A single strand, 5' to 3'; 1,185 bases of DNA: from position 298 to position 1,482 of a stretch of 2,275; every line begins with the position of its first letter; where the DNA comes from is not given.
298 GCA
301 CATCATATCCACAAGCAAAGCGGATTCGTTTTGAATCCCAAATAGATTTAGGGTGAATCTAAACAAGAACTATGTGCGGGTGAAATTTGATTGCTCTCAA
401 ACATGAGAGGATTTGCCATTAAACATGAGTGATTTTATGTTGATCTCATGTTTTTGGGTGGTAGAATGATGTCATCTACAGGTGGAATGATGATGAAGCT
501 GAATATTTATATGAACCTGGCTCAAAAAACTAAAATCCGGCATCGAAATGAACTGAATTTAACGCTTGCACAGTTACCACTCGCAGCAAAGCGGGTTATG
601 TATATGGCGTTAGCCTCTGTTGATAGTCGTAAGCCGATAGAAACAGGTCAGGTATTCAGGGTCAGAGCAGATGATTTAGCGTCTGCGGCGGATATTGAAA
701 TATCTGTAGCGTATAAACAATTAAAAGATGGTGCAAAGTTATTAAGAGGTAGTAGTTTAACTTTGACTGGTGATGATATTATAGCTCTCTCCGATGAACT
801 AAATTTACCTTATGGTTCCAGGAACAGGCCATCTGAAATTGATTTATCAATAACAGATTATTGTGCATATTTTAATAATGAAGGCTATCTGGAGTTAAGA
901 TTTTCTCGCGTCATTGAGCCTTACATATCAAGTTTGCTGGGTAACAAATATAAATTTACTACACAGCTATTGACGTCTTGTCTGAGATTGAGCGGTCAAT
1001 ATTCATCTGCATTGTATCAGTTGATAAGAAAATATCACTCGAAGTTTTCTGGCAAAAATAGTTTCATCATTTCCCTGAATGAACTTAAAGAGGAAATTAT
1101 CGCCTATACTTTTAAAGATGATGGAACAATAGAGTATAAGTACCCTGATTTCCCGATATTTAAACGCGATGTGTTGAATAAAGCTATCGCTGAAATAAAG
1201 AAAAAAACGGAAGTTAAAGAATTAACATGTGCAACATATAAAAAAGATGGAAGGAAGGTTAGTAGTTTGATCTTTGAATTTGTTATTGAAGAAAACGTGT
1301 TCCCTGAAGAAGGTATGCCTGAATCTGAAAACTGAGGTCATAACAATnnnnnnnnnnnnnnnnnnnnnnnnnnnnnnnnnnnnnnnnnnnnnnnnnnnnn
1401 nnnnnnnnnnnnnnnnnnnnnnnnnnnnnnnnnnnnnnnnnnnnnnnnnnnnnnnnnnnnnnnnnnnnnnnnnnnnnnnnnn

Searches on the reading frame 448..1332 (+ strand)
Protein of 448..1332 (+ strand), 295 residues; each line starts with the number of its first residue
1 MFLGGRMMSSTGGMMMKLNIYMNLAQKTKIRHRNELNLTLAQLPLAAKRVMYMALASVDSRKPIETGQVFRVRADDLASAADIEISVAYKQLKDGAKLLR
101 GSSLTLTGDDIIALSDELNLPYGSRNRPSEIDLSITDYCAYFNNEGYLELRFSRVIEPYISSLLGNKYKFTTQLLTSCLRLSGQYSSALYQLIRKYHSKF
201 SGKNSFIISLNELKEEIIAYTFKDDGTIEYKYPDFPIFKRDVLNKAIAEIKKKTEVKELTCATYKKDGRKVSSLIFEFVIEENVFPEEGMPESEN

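Call 9: search_dna_similar(query=window:448-1332:+, collection=plasmids, mode=protein, max_rows=60, rows=spread)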
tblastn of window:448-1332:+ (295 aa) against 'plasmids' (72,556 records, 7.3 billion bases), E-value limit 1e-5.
Records with a match: 2936; places in all: 3251; records where one place covers at least 80% of the query: 2821.
Best place of each record, by identity: >=99% 6; 60-80% 70; <60% 2860.
By first word of the organism name: Escherichia 1377; Klebsiella 526; Salmonella 293; Acinetobacter 185; Enterobacter 134; Citrobacter 72; Proteus 34; Providencia 30; Shigella 29; Burkholderia 27; and 62 more.
By predicted mobility (MOB-suite, as given by PLSDB): conjugative 2142; non-mobilizable 401; mobilizable 393.
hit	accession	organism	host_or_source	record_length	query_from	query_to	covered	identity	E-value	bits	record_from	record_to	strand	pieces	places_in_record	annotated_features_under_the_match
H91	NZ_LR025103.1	Escherichia coli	-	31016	1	295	100%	100.0%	0e+0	570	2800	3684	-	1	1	replication initiation protein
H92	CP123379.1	Enterobacter ludwigii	Homo sapiens,rectal screening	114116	24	285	89%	61.1%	1e-98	324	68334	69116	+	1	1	replication initiation protein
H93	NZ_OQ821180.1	Serratia liquefaciens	-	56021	17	289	93%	58.2%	9e-94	310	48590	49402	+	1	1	replication initiation protein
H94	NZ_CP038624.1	Arsenophonus nasoniae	Nasonia vitripennis,pure culture,whole ...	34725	17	282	90%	42.4%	3e-63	222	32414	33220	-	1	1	replication initiation protein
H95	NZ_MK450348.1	Klebsiella pneumoniae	blood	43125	21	291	92%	39.9%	1e-56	203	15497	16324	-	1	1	replication initiation protein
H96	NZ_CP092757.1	Klebsiella pneumoniae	Homo sapiens,Rectal Swab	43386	21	291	92%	39.9%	1e-56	203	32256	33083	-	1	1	replication initiation protein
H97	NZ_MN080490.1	Klebsiella pneumoniae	-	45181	21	291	92%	39.9%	1e-56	203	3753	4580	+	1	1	replication initiation protein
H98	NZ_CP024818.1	Escherichia coli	Homo sapiens,urine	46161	21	291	92%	39.9%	1e-56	203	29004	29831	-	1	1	replication initiation protein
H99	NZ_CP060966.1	Escherichia coli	Homo sapiens,urine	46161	21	291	92%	39.9%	1e-56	203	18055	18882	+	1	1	replication initiation protein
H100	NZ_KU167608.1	Escherichia coli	-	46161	21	291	92%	39.9%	1e-56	203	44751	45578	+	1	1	replication initiation protein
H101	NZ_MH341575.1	Klebsiella pneumoniae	-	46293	21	291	92%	39.9%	1e-56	203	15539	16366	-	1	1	replication initiation protein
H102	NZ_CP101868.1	Escherichia coli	pigeon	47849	21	291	92%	39.9%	1e-56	203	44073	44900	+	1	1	replication initiation protein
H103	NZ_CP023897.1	Escherichia coli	Homo sapiens,rectal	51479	21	291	92%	39.9%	1e-56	203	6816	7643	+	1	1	replication initiation protein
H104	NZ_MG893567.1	Escherichia coli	-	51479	21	291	92%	39.9%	1e-56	203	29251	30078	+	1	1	replication initiation protein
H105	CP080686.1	Klebsiella pneumoniae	Homo sapiens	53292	21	291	92%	39.9%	1e-56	203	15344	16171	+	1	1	none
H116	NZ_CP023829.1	Escherichia coli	Homo sapiens,Bacterial isolate,feces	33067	23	280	87%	40.3%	1e-58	209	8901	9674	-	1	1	replication initiation protein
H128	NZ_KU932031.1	Escherichia coli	-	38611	28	284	87%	38.1%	7e-52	189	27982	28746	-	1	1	replication initiation protein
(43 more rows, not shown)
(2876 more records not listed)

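Call 11: search_dna_similar(query=window:448-1332:+, collection=plasmids, mode=protein, max_rows=60, rows=best, max_evalue=1e-80)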
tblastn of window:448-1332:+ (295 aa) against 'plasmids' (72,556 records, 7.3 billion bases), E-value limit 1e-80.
Records with a match: 131; places in all: 132; records where one place covers at least 80% of the query: 131.
Best place of each record, by identity: >=99% 6; 60-80% 69; <60% 56.
By first word of the organism name: Escherichia 44; Enterobacter 25; Klebsiella 23; Citrobacter 16; Serratia 13; Salmonella 3; Pantoea 2; Arsenophonus 1; Raoultella 1; Kluyvera 1; and 2 more.
By predicted mobility (MOB-suite, as given by PLSDB): conjugative 120; non-mobilizable 6; mobilizable 5.
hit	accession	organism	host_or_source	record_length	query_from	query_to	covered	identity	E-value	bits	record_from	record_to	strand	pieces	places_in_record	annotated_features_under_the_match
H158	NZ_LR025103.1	Escherichia coli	-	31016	1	295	100%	100.0%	0e+0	570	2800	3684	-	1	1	replication initiation protein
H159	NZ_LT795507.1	Escherichia coli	Sus scrofa domestica,pig feces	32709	1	295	100%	100.0%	0e+0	570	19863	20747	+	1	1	replication initiation protein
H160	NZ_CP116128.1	Escherichia coli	whole organism,ICU patient oral swab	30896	1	295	100%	100.0%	0e+0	570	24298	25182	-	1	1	replication initiation protein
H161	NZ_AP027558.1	Escherichia coli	Homo sapiens,whole organism,feces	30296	1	295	100%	100.0%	0e+0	570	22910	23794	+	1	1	replication initiation protein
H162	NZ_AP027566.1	Escherichia coli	Homo sapiens,whole organism,feces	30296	1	295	100%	100.0%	0e+0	570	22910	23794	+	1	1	replication initiation protein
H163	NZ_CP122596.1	Escherichia coli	Sus scrofa,feces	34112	1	295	100%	100.0%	0e+0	570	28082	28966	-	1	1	replication initiation protein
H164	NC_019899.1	Klebsiella pneumoniae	Homo sapiens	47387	17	289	93%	69.7%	1e-122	393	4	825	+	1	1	replication initiation protein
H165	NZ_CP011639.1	Serratia marcescens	Homo sapiens,respiratory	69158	17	289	93%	69.7%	1e-122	393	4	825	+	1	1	replication initiation protein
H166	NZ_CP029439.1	Klebsiella quasipneumoniae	Hospital waste water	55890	17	289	93%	69.7%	1e-122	393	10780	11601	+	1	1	replication initiation protein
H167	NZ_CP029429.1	Klebsiella quasipneumoniae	Hospital waste water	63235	17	289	93%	69.7%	1e-122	393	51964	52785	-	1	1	replication initiation protein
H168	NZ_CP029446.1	Serratia marcescens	Homo sapiens,Peri-rectal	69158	17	289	93%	69.7%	1e-122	393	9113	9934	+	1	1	replication initiation protein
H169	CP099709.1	Serratia myotis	fish,metagenomic assembly,abdominal ...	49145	17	285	91%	69.5%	9e-122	390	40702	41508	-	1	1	record has no annotation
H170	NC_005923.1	Escherichia coli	-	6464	17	285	91%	65.8%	1e-104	341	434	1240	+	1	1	replication initiation protein PI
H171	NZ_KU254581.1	Escherichia coli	Homo sapiens,urine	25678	17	285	91%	65.8%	1e-104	341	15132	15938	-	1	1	replication initiation protein PI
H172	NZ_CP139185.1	Escherichia coli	chicken,environmental sample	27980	17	285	91%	65.8%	1e-104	341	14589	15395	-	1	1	replication initiation protein PI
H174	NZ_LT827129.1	Escherichia coli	-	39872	17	285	91%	65.8%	1e-104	341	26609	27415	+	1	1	replication initiation protein PI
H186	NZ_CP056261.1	Klebsiella aerogenes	culture,Wastewater influent sample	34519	17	289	93%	63.4%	1e-102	335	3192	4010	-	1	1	replication initiation protein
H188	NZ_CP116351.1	Enterobacter ludwigii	strawberry,pure cluture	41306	17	285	91%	63.6%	1e-100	330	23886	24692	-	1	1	replication initiation protein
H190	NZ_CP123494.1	Arsenophonus nasoniae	Ixodiphagus hookeri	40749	17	282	90%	62.7%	5e-108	351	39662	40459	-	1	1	replication initiation protein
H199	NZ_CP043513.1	Enterobacter kobei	Homo sapiens,pure culture,screening swab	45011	24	285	89%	61.1%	1e-98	324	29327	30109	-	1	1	replication initiation protein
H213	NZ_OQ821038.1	Klebsiella pneumoniae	-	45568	17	289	93%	58.2%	6e-94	310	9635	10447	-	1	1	replication initiation protein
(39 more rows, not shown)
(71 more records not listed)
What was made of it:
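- On R6K-type (IncX, pi/Rep_3) iteron origin: 65.8% identity to R6K pi and 69.7% to IncX5 Pir (call 11).
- Closest known: Plasmid R6K gamma origin. Same: A homologous initiator (65.8% identity, call 11).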

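Call 12: get_annotated_region(hit=H174, flank=1500)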
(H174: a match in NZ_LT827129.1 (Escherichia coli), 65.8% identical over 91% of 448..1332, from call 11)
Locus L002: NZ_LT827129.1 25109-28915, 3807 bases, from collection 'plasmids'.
description: Escherichia coli strain K12 J53 plasmid I, complete sequence
organism: Escherichia coli (NCBI taxid 562)
taxonomy: Bacteria; Pseudomonadota; Gammaproteobacteria; Enterobacterales; Enterobacteriaceae; Escherichia; Escherichia coli
host: -; source: -; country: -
typing (MOB-suite, as given by PLSDB): conjugative; replicon IncX2; relaxase MOBP; mating-pair formation MPF_T
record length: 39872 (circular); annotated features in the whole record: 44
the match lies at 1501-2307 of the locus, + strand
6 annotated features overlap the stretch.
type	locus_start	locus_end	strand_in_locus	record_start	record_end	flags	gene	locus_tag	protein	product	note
CDS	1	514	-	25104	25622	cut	-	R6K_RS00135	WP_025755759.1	DnaJ domain-containing protein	-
CDS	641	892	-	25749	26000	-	-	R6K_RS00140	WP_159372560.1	hypothetical protein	-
CDS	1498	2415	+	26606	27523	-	-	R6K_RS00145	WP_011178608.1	replication initiation protein PI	-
CDS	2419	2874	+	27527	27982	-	-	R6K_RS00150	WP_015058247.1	hypothetical protein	-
CDS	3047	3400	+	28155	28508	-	ddp1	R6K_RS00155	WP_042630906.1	DNA distortion polypeptide 3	-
CDS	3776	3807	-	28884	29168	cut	-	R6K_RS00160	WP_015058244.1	hypothetical protein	-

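Call 13: get_annotated_region(hit=H166, flank=1500)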
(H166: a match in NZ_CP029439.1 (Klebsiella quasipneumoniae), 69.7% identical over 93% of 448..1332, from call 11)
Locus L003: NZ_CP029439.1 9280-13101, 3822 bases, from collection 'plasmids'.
description: Klebsiella quasipneumoniae strain CAV1947 plasmid pKPC_CAV1947-56, complete sequence
organism: Klebsiella quasipneumoniae (NCBI taxid 1463165)
taxonomy: Bacteria; Pseudomonadota; Gammaproteobacteria; Enterobacterales; Enterobacteriaceae; Klebsiella; Klebsiella quasipneumoniae
host: -; source: Hospital waste water; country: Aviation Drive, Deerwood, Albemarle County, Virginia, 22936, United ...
typing (MOB-suite, as given by PLSDB): conjugative; replicon IncX5; relaxase MOBP; mating-pair formation MPF_T
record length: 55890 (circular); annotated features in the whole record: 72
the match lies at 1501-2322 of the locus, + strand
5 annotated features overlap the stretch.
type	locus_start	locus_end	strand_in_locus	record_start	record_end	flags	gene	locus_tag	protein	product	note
CDS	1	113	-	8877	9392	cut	-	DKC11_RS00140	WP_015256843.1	DnaJ domain-containing protein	-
CDS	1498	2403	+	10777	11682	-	-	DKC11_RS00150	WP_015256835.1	replication initiation protein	GO:0006270 - DNA replication initiation [Evidence IEA]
CDS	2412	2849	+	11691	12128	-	-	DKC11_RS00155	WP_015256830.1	hypothetical protein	-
CDS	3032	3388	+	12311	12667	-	ddp1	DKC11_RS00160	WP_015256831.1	DNA distortion polypeptide 3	-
CDS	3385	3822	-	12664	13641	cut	-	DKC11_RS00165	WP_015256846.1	DUF6685 family protein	-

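Call 14: get_annotated_region(hit=H169, flank=1500)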
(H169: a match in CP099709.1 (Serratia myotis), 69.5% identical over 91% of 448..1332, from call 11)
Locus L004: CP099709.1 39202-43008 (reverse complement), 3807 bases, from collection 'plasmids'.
description: Serratia myotis strain L7-1 plasmid pL71B, complete sequence
organism: Serratia myotis (NCBI taxid 1521427)
taxonomy: Bacteria; Pseudomonadota; Gammaproteobacteria; Enterobacterales; Yersiniaceae; Serratia; Serratia myotis
host: -; source: fish,metagenomic assembly,abdominal contents from Antarctic fish; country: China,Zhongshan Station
typing (MOB-suite, as given by PLSDB): conjugative; replicon IncX5; relaxase MOBP; mating-pair formation MPF_T
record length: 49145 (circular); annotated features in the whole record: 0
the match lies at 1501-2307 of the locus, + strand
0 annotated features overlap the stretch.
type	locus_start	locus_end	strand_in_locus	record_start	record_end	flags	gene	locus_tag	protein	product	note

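Call 15: get_annotated_region(hit=H186, flank=1500)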
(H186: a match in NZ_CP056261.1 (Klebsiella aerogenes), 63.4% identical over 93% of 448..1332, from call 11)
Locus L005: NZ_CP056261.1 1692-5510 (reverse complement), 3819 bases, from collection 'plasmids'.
description: Klebsiella aerogenes strain RHBSTW-00898 plasmid pRHBSTW-00898_2, complete sequence
organism: Klebsiella aerogenes (NCBI taxid 548)
taxonomy: Bacteria; Pseudomonadota; Gammaproteobacteria; Enterobacterales; Enterobacteriaceae; Klebsiella; Klebsiella aerogenes
host: -; source: culture,Wastewater influent sample; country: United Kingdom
typing (MOB-suite, as given by PLSDB): conjugative; replicon IncX3; relaxase MOBP; mating-pair formation MPF_T
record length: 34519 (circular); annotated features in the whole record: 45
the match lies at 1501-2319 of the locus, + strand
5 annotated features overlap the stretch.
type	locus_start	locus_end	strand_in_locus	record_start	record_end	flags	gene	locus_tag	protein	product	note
CDS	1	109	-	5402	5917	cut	-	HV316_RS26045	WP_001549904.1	DnaJ domain-containing protein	-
CDS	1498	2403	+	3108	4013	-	-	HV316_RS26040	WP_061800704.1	replication initiation protein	GO:0006270 - DNA replication initiation [Evidence IEA]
CDS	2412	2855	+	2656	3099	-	-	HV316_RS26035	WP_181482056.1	hypothetical protein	-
CDS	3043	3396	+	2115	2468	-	ddp1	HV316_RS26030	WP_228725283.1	DNA distortion polypeptide 3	-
CDS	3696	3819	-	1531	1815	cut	-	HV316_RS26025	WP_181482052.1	hypothetical protein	-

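Call 16: get_annotated_region(hit=H190, flank=1500)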
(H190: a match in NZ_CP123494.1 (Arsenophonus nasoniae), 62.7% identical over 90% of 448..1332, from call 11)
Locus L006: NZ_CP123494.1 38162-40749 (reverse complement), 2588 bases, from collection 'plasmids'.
description: Arsenophonus nasoniae strain aIh plasmid paIh4, complete sequence
organism: Arsenophonus nasoniae (NCBI taxid 638)
taxonomy: Bacteria; Pseudomonadota; Gammaproteobacteria; Enterobacterales; Morganellaceae; Arsenophonus; Arsenophonus nasoniae
host: -; source: Ixodiphagus hookeri; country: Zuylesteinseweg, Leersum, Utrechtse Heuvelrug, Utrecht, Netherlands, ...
typing (MOB-suite, as given by PLSDB): non-mobilizable
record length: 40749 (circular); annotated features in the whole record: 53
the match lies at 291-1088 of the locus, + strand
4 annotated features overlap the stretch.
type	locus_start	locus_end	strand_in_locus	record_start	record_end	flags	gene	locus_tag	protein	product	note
CDS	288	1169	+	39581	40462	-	-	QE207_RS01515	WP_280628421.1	replication initiation protein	-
CDS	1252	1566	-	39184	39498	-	-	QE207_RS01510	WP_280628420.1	hypothetical protein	-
CDS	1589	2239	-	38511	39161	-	-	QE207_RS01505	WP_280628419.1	ParA family protein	-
CDS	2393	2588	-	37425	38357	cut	-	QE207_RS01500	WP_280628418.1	replication initiator protein A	-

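Call 17: get_annotated_region(hit=H199, flank=1500)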
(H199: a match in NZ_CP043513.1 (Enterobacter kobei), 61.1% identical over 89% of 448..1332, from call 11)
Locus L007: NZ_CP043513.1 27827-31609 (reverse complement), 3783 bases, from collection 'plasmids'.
description: Enterobacter kobei strain EB_P8_L5_01.19 plasmid unnamed2, complete sequence
organism: Enterobacter kobei (NCBI taxid 208224)
taxonomy: Bacteria; Pseudomonadota; Gammaproteobacteria; Enterobacterales; Enterobacteriaceae; Enterobacter; Enterobacter kobei
host: -; source: Homo sapiens,pure culture,screening swab; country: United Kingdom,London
typing (MOB-suite, as given by PLSDB): conjugative; relaxase MOBP; mating-pair formation MPF_T
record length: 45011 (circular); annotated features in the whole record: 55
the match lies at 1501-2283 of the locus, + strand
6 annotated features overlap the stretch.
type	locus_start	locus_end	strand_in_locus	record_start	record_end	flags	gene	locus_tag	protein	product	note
CDS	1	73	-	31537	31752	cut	-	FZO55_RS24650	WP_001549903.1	hypothetical protein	-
CDS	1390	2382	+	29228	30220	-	-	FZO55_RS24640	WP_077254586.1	replication initiation protein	GO:0006270 - DNA replication initiation [Evidence IEA]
CDS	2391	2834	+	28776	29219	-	-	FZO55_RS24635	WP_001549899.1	hypothetical protein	-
CDS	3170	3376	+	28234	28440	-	-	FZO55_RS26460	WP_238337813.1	hypothetical protein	-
CDS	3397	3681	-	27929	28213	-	-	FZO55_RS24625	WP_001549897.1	hypothetical protein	-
CDS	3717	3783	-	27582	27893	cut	-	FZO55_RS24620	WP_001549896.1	hypothetical protein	-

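Call 21: find_homologous_proteins(query=window:490-1332:+, max_evalue=1e-60)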
Query window:490-1332:+ (281 aa): 45 proteins with E <= 1e-60 among 1695 candidates.
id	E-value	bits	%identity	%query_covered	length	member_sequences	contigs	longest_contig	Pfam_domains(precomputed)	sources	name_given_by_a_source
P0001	1.0e-177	607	100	100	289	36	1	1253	PF01051.28,PF21205.4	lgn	-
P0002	8.8e-144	496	86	94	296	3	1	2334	PF01051.28,PF21205.4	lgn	-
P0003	1.1e-131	456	75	99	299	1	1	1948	PF01051.28,PF21205.4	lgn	-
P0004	1.2e-118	413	71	95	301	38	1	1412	PF01051.28,PF21205.4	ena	-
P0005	3.9e-115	402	67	98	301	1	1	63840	PF01051.28,PF21205.4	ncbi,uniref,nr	ncbi:replication initiation protein [Xenorhabdus ishibashii]|uniref:RepB family plasmid replication 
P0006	1.2e-111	390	65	96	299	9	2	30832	PF01051.28,PF21205.4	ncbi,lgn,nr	ncbi:replication initiation protein [Escherichia coli]|nr:replication initiation protein [Escherichi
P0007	1.3e-110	387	66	94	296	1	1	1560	PF01051.28,PF21205.4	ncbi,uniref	ncbi:replication initiation protein [Xenorhabdus nematophila]|uniref:replication initiation protein 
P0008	1.6e-110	387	65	95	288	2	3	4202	PF01051.28,PF21205.4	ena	-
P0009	8.2e-110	384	64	95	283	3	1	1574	PF01051.28,PF21205.4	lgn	-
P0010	8.4e-110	384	64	98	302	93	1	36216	PF01051.28,PF21205.4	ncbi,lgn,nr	ncbi:TPA: replication initiation protein [Escherichia coli]|nr:replication initiation protein [Esche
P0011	9.8e-110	384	66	94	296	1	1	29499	PF01051.28,PF21205.4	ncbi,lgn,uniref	ncbi:replication initiation protein [Xenorhabdus entomophaga]|uniref:replication initiation protein 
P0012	1.5e-109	384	65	96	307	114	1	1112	PF01051.28,PF21205.4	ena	-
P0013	2.4e-109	383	67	94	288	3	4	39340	PF01051.28,PF21205.4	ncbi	ncbi:replication initiation protein [Providencia rettgeri]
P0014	3.9e-108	379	66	94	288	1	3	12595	PF01051.28,PF21205.4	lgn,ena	-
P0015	6.9e-108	378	64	96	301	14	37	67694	PF01051.28,PF21205.4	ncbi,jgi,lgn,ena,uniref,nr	ncbi:replication initiation protein [Yersinia enterocolitica]|uniref:replication initiation protein 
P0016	1.6e-107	377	65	93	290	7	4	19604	PF01051.28,PF21205.4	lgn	-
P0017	7.1e-105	368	62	96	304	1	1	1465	PF01051.28,PF21205.4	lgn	-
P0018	2.5e-104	366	63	95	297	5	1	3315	PF01051.28,PF21205.4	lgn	-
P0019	3.1e-99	350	60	96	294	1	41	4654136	PF01051.28,PF21205.4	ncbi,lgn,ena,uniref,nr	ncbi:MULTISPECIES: replication initiation protein [Yersiniaceae]|uniref:Replication initiation prote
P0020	4.1e-99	349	60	96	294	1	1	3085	PF01051.28,PF21205.4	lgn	-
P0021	7.9e-99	348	59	97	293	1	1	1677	PF01051.28,PF21205.4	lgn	-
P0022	8.0e-99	348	59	97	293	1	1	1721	PF01051.28,PF21205.4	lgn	-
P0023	1.2e-98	348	59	96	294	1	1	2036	PF01051.28,PF21205.4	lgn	-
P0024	1.4e-98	348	59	96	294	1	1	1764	PF01051.28,PF21205.4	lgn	-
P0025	2.9e-98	347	59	97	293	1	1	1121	PF01051.28,PF21205.4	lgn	-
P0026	1.4e-97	344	59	95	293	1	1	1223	PF01051.28,PF21205.4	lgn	-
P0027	2.1e-97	344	59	98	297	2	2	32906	PF01051.28,PF21205.4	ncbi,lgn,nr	ncbi:replication initiation protein [Salmonella enterica]|nr:replication initiation protein [Salmone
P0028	2.3e-97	344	59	97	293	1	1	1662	PF01051.28,PF21205.4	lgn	-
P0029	2.6e-97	343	59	96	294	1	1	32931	PF01051.28,PF21205.4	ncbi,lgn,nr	ncbi:replication initiator protein [Rahnella aquatilis]|nr:replication initiator protein [Rahnella a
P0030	1.1e-96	341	61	93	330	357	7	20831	PF01051.28,PF21205.4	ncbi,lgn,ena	ncbi:TPA: replication initiation protein [Enterobacter kobei]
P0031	2.0e-96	341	58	97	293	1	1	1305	PF01051.28,PF21205.4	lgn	-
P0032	2.3e-96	340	58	97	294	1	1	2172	PF01051.28,PF21205.4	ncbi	-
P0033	3.1e-96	340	58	97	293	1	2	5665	PF01051.28,PF21205.4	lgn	-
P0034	5.4e-96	339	58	97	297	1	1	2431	PF01051.28,PF21205.4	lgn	-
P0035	4.9e-95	336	58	95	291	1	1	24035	PF01051.28,PF21205.4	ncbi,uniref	ncbi:replication initiation protein (plasmid) [Serratia marcescens]|uniref:replication initiation pr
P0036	8.9e-95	335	58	97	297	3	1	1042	PF01051.28,PF21205.4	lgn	-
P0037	4.4e-92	326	59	98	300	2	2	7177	PF01051.28,PF21205.4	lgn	-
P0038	7.5e-92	326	58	98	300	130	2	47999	PF01051.28,PF21205.4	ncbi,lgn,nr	ncbi:hypothetical protein SK68_05222 [Serratia marcescens]|nr:replication initiation protein [Serrat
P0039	1.5e-91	325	58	98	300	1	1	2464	PF01051.28,PF21205.4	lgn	-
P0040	5.9e-70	254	58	78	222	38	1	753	PF01051.28,PF21205.4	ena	-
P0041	3.1e-68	248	46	95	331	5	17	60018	PF01051.28,PF21205.4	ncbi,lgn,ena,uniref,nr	ncbi:TPA: replication initiation protein [Klebsiella pneumoniae]|uniref:Initiator Rep protein WH1 do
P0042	3.9e-66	241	46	99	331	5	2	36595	PF01051.28,PF21205.4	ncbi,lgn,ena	-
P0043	6.4e-65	237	44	99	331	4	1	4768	PF01051.28,PF21205.4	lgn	-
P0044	4.2e-62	228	42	95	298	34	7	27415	PF01051.28,PF21205.4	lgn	-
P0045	3.6e-61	225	45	93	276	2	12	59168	PF01051.28,PF21205.4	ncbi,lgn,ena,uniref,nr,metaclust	ncbi:Replication initiation protein [Yersinia enterocolitica]|uniref:RepB family plasmid replication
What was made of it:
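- On R6K-type (IncX, pi/Rep_3) iteron origin: PF01051 and PF21205 on all homologues (call 21).
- Pir is 65.8% identical to R6K pi and 69.7% to IncX5 Pir, and carries PF01051/PF21205 (calls 11, 21).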

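Call 23: find_encoding_contigs(protein=P0002, flank=2500, max_places=4)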
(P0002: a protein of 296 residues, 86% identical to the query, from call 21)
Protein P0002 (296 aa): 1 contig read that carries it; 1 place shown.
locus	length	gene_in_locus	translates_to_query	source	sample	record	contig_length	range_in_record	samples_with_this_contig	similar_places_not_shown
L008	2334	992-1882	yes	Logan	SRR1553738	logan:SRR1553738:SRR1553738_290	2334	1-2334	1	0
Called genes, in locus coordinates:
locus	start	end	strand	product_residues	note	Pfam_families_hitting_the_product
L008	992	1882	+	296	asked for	PF01051:Rep3_N, PF21205:Rep3_C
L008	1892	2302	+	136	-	-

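Call 24: find_encoding_contigs(protein=P0003, flank=2500, max_places=4)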
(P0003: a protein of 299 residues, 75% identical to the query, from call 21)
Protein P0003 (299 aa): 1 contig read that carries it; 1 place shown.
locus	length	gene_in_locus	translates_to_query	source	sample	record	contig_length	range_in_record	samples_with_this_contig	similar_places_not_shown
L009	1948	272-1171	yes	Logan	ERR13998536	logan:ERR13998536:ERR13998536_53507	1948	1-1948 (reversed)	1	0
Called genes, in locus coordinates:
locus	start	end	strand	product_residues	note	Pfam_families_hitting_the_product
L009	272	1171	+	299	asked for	PF01051:Rep3_N, PF21205:Rep3_C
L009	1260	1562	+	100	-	PF00196:GerE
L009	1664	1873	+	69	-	PF05509:TraY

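Call 25: find_encoding_contigs(protein=P0004, flank=2500, max_places=4)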
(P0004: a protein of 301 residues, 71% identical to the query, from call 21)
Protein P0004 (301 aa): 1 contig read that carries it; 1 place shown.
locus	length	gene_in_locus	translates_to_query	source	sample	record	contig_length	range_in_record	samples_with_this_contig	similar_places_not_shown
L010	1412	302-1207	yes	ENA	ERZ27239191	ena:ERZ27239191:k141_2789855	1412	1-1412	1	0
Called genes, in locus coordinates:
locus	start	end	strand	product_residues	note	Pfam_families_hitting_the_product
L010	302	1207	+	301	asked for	PF01051:Rep3_N, PF21205:Rep3_C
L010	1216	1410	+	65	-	?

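Call 38: list_cluster_members(proteins=[P0001, P0002])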
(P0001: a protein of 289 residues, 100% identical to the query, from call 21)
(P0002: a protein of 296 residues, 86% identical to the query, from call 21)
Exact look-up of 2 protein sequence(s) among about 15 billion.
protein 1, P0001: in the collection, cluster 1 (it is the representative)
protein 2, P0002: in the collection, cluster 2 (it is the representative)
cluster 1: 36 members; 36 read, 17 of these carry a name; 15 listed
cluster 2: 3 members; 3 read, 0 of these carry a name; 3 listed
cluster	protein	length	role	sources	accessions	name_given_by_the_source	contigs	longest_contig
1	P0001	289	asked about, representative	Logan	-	-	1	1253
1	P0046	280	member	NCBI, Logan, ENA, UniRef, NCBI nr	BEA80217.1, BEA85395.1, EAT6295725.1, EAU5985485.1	TPA: replication initiation protein [Escherichia coli] | Replication initiation protein n=4 Tax=Gammaproteobacteria TaxID=1236 ... | replication initiation protein [Salmonella enterica]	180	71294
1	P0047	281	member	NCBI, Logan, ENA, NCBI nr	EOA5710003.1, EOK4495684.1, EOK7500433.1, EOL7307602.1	TPA: PI protein [Escherichia coli] | replication initiation protein [Escherichia coli]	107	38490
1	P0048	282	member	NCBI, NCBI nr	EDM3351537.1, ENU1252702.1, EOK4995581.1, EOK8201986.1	replication initiation protein [Escherichia coli] | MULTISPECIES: replication initiation protein [Enterobacteriaceae]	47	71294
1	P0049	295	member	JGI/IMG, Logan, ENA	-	hypothetical protein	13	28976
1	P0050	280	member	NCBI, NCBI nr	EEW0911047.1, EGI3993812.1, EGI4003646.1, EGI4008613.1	replication initiation protein [Escherichia coli]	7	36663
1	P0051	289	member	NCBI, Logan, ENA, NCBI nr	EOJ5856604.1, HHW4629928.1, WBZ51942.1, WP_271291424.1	replication initiation protein (plasmid) [Escherichia coli] | replication initiation protein [Escherichia coli]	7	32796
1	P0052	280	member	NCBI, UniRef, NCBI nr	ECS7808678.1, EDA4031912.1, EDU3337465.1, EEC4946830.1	replication initiation protein [Salmonella enterica subsp. enterica serovar Enteritidis] | RepB family plasmid replication initiator protein n=2 Tax=Salmonella enterica TaxID=28901 ... | RepB family plasmid replication initiator protein [Salmonella enterica subsp. enterica ...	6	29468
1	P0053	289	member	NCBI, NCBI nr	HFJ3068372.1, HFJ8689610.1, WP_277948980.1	replication initiation protein [Salmonella enterica]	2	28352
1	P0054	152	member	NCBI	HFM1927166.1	TPA: replication initiation protein, partial [Escherichia coli]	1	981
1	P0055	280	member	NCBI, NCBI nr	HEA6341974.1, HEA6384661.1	TPA: replication initiation protein [Escherichia coli] | replication initiation protein [Escherichia coli]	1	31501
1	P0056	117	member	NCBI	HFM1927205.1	TPA: RepB family plasmid replication initiator protein, partial [Escherichia coli]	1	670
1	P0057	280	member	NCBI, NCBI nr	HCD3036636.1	TPA: replication initiation protein [Escherichia coli] | replication initiation protein [Escherichia coli]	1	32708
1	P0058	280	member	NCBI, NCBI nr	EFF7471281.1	replication initiation protein [Escherichia coli]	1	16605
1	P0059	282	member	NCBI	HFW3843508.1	TPA: replication initiation protein [Salmonella enterica subsp. enterica serovar Javiana]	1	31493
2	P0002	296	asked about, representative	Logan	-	-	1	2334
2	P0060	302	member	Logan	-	-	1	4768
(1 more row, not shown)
